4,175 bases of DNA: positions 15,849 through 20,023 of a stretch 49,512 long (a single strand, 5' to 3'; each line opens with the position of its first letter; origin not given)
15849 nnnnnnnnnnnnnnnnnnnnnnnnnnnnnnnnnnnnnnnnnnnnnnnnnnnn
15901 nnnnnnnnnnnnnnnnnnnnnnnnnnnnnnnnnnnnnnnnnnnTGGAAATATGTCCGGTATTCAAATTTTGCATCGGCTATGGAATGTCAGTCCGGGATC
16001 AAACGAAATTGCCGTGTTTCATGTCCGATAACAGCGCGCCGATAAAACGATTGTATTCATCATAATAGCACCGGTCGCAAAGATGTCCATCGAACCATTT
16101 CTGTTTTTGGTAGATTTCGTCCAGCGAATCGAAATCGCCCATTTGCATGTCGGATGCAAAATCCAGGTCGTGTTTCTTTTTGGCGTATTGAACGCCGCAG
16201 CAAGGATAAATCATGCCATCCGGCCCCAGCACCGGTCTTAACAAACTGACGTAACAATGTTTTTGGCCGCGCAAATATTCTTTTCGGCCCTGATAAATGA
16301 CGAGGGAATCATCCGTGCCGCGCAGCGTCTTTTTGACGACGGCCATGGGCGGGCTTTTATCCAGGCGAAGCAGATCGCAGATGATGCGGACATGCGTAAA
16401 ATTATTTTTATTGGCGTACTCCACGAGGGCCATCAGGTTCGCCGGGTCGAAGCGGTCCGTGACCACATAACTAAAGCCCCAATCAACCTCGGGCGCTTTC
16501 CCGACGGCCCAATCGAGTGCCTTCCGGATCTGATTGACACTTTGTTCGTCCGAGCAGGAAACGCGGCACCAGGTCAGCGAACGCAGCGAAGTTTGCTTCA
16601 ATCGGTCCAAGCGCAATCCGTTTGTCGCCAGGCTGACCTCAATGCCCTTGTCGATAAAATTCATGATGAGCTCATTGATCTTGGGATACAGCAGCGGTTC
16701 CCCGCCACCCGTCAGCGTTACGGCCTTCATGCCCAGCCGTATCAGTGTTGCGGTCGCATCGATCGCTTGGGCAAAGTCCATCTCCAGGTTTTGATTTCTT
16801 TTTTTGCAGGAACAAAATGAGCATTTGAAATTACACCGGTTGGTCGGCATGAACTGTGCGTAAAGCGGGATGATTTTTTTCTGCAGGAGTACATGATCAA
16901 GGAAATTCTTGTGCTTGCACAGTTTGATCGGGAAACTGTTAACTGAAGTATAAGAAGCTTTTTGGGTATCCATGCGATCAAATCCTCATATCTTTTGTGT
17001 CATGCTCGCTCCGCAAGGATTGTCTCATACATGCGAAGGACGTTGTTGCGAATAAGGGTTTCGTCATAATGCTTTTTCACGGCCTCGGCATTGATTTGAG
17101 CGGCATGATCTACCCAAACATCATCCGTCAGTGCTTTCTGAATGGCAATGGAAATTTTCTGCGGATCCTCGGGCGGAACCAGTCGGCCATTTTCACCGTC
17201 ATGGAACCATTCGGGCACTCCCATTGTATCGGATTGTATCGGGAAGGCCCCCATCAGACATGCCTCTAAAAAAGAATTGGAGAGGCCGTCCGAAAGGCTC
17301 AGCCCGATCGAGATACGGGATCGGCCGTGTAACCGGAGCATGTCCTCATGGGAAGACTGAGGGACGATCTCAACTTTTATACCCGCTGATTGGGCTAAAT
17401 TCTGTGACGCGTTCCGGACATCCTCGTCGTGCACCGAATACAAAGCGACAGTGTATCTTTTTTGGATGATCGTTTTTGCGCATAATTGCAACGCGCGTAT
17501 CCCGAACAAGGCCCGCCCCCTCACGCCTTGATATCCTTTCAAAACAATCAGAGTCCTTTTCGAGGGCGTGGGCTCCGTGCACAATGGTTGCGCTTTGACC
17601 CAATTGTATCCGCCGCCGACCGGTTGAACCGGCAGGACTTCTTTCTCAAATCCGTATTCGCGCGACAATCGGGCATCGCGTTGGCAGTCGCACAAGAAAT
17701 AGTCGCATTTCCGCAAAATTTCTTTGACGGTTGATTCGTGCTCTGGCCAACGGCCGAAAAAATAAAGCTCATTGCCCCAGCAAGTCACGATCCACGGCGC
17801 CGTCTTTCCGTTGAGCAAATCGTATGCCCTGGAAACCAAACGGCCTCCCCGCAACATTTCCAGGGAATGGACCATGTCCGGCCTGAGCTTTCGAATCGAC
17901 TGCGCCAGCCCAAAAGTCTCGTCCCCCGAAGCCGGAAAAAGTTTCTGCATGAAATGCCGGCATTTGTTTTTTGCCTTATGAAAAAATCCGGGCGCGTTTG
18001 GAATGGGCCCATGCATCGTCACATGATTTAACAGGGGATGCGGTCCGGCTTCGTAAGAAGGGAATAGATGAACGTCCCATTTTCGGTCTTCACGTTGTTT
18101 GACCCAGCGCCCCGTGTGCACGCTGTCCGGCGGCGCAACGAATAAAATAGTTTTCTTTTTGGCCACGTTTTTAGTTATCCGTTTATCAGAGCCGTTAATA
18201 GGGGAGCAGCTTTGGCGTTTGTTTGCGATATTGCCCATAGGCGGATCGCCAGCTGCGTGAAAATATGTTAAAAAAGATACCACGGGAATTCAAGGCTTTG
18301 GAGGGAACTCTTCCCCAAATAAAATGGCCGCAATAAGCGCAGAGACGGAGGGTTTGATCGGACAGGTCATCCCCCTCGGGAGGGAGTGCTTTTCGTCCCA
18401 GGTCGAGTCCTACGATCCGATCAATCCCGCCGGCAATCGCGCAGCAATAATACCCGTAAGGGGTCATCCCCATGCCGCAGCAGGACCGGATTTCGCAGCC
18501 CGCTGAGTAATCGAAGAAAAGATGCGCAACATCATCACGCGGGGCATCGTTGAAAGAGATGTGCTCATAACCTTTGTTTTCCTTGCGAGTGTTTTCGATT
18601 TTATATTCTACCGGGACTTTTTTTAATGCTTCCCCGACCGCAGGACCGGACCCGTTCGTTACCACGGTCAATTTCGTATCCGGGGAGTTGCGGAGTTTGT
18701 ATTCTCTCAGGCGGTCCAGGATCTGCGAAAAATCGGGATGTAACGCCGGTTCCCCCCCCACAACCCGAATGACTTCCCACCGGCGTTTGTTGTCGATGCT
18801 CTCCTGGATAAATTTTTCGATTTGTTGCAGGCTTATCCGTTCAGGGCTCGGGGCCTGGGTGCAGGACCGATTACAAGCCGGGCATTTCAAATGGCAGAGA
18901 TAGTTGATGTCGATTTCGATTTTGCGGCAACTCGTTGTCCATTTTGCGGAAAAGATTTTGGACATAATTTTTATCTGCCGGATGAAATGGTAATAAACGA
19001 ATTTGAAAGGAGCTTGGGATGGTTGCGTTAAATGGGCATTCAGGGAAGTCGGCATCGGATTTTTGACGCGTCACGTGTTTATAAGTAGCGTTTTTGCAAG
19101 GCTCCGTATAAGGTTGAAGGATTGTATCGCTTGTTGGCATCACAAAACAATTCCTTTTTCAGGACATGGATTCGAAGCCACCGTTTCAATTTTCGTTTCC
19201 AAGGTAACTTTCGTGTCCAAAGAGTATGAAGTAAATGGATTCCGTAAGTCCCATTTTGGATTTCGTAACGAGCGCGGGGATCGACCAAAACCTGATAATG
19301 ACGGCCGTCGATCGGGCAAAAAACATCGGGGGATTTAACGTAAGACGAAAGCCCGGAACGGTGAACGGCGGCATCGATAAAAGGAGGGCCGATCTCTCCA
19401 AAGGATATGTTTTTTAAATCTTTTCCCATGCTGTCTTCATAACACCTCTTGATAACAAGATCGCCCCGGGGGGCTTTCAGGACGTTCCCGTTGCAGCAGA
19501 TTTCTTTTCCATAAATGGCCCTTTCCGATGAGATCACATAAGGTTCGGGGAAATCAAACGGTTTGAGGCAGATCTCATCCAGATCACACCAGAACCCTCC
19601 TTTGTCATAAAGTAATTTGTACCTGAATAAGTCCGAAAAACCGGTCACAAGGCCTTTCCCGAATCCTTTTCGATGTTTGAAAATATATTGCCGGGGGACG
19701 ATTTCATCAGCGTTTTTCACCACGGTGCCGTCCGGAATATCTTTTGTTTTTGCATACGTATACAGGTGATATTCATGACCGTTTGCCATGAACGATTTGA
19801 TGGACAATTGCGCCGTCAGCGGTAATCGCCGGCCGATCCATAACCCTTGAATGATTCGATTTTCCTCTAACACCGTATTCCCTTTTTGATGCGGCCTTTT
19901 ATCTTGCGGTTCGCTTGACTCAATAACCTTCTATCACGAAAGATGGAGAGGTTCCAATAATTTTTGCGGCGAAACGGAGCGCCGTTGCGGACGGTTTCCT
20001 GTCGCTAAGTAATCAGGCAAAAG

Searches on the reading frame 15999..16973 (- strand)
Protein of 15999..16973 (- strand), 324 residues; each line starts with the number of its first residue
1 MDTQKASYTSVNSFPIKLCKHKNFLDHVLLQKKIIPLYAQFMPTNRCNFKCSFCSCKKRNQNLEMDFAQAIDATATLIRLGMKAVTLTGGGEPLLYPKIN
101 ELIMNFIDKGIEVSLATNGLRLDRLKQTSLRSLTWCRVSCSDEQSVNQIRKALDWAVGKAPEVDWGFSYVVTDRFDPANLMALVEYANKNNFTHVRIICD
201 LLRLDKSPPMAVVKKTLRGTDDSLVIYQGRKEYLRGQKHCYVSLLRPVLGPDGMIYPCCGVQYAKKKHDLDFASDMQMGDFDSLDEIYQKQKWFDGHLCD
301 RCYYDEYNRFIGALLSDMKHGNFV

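Call 58: search_protein_families(library=pfam, max_evalue=0.00001, proteins=[window:15999-16973:-])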
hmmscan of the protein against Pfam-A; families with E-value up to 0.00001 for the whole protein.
window:15999-16973:- (324 aa): 1 family
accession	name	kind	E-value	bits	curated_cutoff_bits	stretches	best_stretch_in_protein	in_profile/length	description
PF04055.27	Radical_SAM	-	3.5e-15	57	29.5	1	43-126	3-98/166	Radical SAM superfamily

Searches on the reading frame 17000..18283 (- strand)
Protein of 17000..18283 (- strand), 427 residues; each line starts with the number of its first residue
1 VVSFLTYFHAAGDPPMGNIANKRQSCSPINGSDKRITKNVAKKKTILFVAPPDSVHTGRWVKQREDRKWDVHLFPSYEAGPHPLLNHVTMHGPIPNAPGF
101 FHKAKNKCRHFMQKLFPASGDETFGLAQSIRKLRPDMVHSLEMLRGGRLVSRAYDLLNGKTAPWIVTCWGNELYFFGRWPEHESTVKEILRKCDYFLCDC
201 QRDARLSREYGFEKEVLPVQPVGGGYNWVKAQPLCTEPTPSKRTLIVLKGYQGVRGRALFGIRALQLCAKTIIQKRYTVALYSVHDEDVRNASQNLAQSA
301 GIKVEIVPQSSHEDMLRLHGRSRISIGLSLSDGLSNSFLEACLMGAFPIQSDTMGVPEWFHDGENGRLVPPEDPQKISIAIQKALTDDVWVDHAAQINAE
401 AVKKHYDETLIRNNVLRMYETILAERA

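Call 58: search_protein_families(library=pfam, max_evalue=0.00001, proteins=[window:17000-18283:-])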
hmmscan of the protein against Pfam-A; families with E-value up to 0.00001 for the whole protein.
window:17000-18283:- (427 aa): 3 families
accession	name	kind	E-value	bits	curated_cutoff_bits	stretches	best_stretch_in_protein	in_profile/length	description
PF00534.26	Glycos_transf_1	-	4.5e-13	49.5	26.4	1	287-401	56-169/172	Glycosyl transferases group 1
PF13692.12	Glyco_trans_1_4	-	2.1e-11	44.7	27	1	272-387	27-142/142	Glycosyl transferases group 1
PF13477.12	Glyco_trans_4_2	-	1.2e-08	35.6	23.4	1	46-198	2-137/139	Glycosyl transferase 4-like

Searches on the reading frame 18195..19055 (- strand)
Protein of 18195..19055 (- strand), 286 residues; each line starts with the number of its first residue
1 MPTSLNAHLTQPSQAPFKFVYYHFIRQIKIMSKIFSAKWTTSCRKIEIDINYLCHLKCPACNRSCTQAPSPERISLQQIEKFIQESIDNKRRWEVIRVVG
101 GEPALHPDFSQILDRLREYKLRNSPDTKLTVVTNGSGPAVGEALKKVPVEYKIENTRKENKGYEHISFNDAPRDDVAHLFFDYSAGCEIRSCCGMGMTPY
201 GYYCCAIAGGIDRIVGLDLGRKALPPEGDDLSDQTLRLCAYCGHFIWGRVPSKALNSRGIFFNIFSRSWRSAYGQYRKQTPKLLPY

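Call 58: search_protein_families(library=pfam, max_evalue=0.00001, proteins=[window:18195-19055:-])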
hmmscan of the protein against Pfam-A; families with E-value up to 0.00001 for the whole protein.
window:18195-19055:- (286 aa): 1 family
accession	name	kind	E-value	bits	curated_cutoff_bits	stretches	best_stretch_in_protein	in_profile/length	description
PF04055.27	Radical_SAM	-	2.3e-10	41.4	29.5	1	53-146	6-99/166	Radical SAM superfamily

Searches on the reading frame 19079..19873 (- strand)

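Call 58: search_protein_families(library=pfam, max_evalue=0.00001, proteins=[window:19079-19873:-])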
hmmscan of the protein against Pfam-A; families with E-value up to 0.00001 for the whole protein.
window:19079-19873:- (264 aa): 1 family
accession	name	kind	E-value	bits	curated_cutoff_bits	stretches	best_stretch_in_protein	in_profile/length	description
PF04488.21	Gly_transf_sug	-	1.4e-06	29.3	23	1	75-107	52-84/93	Glycosyltransferase sugar-binding region containing DXD motif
